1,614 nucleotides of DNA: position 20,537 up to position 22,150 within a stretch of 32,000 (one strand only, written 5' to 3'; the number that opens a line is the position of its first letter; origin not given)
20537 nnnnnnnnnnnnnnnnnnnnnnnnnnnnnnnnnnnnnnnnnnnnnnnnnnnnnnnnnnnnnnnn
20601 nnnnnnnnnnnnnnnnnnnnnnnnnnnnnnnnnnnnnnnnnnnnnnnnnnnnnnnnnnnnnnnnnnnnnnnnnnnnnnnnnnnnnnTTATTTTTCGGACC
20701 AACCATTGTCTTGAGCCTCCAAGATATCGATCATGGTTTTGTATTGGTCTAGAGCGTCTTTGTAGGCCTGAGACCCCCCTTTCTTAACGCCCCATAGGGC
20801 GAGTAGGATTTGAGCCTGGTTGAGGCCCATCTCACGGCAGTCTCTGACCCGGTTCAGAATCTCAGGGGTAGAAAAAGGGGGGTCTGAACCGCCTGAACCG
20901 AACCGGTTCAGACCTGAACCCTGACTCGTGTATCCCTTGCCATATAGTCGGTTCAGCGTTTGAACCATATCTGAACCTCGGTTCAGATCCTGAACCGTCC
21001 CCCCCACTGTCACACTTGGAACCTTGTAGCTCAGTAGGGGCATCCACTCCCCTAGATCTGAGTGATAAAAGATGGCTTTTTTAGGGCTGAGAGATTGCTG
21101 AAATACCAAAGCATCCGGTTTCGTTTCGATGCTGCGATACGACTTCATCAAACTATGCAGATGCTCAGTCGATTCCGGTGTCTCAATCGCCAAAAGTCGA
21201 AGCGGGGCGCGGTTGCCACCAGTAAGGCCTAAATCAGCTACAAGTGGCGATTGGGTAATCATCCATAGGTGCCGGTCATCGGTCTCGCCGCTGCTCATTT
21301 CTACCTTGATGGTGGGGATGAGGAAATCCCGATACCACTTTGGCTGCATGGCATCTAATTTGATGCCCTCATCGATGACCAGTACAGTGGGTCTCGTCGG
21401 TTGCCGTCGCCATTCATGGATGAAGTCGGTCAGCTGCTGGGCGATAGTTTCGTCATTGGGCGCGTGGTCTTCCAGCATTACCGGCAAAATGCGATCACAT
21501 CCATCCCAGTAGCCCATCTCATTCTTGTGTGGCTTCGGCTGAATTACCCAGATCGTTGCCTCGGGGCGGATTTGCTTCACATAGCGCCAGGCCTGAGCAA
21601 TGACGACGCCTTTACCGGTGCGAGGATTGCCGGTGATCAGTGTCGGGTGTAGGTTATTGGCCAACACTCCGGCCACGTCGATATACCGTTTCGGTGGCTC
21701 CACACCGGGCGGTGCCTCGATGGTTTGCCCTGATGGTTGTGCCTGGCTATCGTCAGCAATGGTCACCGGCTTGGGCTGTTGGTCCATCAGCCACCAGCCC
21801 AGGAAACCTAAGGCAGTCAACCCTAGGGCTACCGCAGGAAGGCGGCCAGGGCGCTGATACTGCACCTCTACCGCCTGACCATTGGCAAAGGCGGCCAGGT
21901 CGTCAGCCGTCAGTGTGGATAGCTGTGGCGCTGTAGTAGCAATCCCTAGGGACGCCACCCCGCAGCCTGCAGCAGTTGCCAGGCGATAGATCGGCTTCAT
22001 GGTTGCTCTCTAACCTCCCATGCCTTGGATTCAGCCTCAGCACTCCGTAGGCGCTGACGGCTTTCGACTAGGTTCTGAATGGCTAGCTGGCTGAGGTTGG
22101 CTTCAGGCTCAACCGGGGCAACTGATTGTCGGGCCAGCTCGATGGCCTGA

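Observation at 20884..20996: Ten copies of a 7-mer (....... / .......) packed into 113 bp inside the ATPase gene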

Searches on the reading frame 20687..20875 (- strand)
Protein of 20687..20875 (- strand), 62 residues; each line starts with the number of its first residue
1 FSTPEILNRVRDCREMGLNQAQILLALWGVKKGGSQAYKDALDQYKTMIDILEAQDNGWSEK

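Call 57: search_solved_structures(query=A3, max_evalue=10)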
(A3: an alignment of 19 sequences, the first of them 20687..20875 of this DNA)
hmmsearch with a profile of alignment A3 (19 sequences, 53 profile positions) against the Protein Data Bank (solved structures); distinct sequences matched with E-value up to 10: 8.
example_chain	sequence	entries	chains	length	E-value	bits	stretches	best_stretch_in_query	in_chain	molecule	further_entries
5cwb_A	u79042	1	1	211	0.057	16.3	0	6-27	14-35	Designed helical repeat protein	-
7mwr_B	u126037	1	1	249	0.11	15.5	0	6-27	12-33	LHD101B4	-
2jre_A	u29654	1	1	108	0.13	15.2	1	7-28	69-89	C60-1 PDZ domain peptide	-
1vzy_A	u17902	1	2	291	0.67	12.9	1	4-31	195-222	33 KDA CHAPERONIN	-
2bcw_B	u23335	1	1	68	1.3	12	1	13-43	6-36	50S ribosomal protein L7/L12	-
3j9y_7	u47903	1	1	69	1.3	12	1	13-43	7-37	50S ribosomal protein L7/L12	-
6y07_A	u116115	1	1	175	8.4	9.4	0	6-28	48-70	sohair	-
3j7z_6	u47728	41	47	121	9.7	9.2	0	13-43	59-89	50S ribosomal protein L7/L12 | Large ribosomal subunit protein bL12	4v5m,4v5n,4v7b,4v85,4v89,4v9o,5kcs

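Call 69: predict_structure(alignment_id=A4)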
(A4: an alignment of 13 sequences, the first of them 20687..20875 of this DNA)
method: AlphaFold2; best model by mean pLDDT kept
length: 62 residues; sequences in the alignment: 13
mean_pLDDT: 85.4   pTM: 0.66
mean pLDDT of the five models: 85.4, 84.2, 83.8, 83.3, 82.9
residues with pLDDT >= 90: 36; 70-90: 19; 50-70: 5; < 50: 2
segments of 3 or more residues with pLDDT < 50: none
pLDDT, mean of each block of 10 residues (from residue 1): 81 92 91 87 92 77 47
secondary structure, 60 per line:
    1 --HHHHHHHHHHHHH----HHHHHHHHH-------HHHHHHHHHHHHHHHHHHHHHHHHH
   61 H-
elements in order: H3-15 H20-28 H36-61

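Call 73: fold_search(model_id=the predicted structure, library=pdb)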
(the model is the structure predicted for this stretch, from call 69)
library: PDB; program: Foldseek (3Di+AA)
matches with E <= 10: 33; with E <= 0.001: 0
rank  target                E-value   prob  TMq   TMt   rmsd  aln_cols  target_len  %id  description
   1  2i1y_A                2.8e+00  0.12  0.32  0.12   6.0        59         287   17  Crystal structure of the phosphatase domain of human PTP IA-2 (released 2006-08-29)
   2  6v7u_B                4.1e+00  0.23  0.52  0.55   4.9        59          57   20  Structure of a phage-encoded quorum sensing anti-activator, Aqs1 (released 2020-12-16)
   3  5wd9                  4.7e+00  0.08  0.37  0.29  11.0        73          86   14  Crystal structure of Legionella pneumophila effector lpg2328 (released 2017-11-29)
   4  6b1u_C                5.0e+00  0.04  0.26  0.07   7.7        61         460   15  Structure of full-length human AMPK (a2b1g1) in complex with a small molecule activator SC4 (released 2018-04-25)
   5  5v1u_A                5.6e+00  0.25  0.56  0.43   4.2        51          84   14  TbiB1 in Complex with the TbiA(beta) Leader Peptide (released 2018-09-05)
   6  7uqt_MODEL_1_A        5.6e+00  0.14  0.43  0.33   4.4        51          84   16  Solution NMR structure of hexahistidine tagged QseM (6H-QseM) (released 2023-03-01)
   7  9n73_LJ               6.0e+00  0.09  0.43  0.09   6.1        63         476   17  SSU processome maturation and disassembly, State G (released 2025-10-29)
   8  4e6k_G                6.4e+00  0.14  0.43  0.46   3.8        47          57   19  2.0 A resolution structure of Pseudomonas aeruginosa bacterioferritin (BfrB) in complex with bacterioferritin associat (released 2012-08-01)
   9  3j3v_X                6.4e+00  0.06  0.31  0.31   8.4        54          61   20  Atomic model of the immature 50S subunit from Bacillus subtilis (state I-a) (released 2013-06-12)
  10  6wi6_A                6.8e+00  0.13  0.41  0.43   4.2        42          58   17  Crystal structure of plantacyclin B21AG (released 2021-01-06)
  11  3okq                  6.8e+00  0.07  0.38  0.21   9.5        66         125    9  Crystal structure of a core domain of yeast actin nucleation cofactor Bud6 (released 2011-09-14)
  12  9c7z_A                7.2e+00  0.09  0.39  0.37   9.7        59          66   15  Hallucinated C3 protein assembly HALC3_919 (released 2025-05-21)
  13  6ta5_D                7.7e+00  0.08  0.43  0.11   5.9        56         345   23  OprM-MexA complex from the MexAB-OprM Pseudomonas aeruginosa whole assembly reconstituted in nanodiscs (released 2020-09-16)
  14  4mal_A                7.7e+00  0.07  0.30  0.31   6.4        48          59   17  TPR3 of FimV from P. aeruginosa (PAO1) (released 2014-08-20)
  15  7bhp_Lh               7.7e+00  0.06  0.35  0.19  11.0        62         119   10  Cryo-EM structure of the human Ebp1 - 80S ribosome (released 2021-02-03)
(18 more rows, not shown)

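Call 80: find_homologous_proteins(query=A5, max_evalue=0.01)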
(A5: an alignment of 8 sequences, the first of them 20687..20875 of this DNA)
Query A5 (8 sequences) (62 aa, profile of the alignment): 2 proteins with E <= 0.01 among 12 candidates.
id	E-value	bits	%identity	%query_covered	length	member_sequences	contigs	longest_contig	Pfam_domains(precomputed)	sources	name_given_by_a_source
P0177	7.0e-23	98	40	68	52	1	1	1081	-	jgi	jgi:hypothetical protein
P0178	2.1e-21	93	50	52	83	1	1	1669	-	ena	-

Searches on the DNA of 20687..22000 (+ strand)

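Call 8: search_dna_similar(query=window:20687-22000:+, collection=plasmids, mode=distant)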
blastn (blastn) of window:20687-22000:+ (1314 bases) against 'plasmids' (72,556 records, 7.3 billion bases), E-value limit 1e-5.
No match.
